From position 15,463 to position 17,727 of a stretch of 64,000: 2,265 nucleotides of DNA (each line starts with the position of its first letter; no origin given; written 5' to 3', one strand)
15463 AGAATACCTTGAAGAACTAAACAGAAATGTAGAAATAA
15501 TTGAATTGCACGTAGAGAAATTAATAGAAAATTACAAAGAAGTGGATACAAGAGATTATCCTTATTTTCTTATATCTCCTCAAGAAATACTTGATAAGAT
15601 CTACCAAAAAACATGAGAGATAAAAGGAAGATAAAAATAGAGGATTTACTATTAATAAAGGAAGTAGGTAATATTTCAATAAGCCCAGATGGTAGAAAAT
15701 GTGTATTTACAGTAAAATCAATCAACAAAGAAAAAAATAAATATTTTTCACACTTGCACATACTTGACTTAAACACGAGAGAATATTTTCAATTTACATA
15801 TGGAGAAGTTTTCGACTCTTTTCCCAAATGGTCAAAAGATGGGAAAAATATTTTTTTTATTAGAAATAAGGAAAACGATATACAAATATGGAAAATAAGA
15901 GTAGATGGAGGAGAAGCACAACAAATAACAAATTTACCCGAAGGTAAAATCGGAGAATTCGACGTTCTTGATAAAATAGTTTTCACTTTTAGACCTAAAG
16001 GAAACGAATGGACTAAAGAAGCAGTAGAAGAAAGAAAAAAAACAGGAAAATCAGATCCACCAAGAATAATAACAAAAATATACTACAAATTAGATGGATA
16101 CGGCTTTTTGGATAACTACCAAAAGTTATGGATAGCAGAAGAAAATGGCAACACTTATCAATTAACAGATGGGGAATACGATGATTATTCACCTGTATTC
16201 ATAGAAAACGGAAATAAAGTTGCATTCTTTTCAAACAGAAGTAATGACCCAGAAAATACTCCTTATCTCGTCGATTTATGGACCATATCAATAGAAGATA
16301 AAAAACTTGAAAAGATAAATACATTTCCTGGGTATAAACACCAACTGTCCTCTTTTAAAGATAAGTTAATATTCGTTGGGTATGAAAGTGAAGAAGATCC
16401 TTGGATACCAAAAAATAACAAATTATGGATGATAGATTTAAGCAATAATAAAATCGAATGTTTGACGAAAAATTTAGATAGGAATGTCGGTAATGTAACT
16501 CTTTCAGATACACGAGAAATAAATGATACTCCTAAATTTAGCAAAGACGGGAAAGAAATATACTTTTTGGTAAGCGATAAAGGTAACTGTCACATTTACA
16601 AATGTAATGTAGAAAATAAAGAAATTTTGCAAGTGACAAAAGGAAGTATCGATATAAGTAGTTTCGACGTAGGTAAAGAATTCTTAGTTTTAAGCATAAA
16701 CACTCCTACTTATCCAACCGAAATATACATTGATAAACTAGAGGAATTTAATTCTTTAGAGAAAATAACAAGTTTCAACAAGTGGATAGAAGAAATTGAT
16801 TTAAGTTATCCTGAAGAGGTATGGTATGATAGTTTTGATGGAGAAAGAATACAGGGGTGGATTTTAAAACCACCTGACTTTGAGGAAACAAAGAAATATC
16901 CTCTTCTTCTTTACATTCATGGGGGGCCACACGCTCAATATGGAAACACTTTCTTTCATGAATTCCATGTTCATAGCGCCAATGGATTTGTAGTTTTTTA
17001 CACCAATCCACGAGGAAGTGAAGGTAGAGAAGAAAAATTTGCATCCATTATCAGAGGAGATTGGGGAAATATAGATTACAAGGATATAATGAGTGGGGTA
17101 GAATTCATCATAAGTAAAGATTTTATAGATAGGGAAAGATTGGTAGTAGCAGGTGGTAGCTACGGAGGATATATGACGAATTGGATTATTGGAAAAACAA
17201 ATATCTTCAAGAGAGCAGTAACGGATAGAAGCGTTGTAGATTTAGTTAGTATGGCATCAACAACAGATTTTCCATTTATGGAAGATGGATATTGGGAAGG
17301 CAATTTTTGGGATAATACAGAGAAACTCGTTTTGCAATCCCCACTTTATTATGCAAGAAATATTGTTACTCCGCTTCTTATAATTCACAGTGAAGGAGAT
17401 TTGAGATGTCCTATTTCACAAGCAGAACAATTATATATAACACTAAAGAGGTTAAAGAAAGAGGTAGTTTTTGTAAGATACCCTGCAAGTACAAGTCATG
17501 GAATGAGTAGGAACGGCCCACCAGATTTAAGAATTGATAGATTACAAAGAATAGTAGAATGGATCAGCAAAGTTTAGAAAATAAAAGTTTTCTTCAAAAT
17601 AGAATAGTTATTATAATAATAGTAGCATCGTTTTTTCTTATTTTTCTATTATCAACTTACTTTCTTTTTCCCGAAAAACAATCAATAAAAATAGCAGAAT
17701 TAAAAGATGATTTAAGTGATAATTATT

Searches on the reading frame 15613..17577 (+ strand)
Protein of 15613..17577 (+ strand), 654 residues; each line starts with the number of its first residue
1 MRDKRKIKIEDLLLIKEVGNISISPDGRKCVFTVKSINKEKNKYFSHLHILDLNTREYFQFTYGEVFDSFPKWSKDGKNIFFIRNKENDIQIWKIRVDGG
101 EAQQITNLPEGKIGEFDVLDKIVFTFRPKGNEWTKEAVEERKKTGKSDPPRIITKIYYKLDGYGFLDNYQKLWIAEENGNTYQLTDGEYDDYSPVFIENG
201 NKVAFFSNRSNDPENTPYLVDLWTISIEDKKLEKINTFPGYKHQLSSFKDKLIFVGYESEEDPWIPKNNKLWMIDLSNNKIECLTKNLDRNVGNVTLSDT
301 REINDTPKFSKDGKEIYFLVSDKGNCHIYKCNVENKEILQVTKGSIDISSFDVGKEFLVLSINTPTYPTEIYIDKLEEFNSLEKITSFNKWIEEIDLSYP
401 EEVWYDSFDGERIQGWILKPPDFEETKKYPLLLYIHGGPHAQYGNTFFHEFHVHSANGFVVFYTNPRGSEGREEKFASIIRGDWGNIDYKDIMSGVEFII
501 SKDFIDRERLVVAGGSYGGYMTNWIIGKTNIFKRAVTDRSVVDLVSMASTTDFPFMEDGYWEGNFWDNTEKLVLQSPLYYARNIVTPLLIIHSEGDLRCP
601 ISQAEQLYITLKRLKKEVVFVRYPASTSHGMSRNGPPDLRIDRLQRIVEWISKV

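Call 91: search_protein_families(library=ncbifam, proteins=[window:15613-17577:+], max_evalue=0.00001)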
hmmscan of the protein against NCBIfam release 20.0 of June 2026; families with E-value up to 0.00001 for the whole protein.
window:15613-17577:+ (654 aa): 5 families
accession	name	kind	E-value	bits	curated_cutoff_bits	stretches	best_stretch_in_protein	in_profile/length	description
NF053518.1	DipepPtdsDpp5Prph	equivalog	4.5e-74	250.2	900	2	222-608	229-611/655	dipeptidyl-peptidase Dpp5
NF033523.0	lasso_peptidase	equivalog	9e-33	113.9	400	2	8-141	2-165/638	Atxe2 family lasso peptide isopeptidase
TIGR02800.1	propeller_TolB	equivalog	2.9e-21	75.9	343.15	2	264-348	198-282/418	Tol-Pal system beta propeller repeat protein TolB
NF003124.0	PRK04043.1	equivalog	7.4e-13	48.1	428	0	17-117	320-418/419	Tol-Pal system protein TolB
NF002183.0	PRK01029.1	equivalog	1.4e-07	30.9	405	0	19-112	284-373/429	Tol-Pal system protein TolB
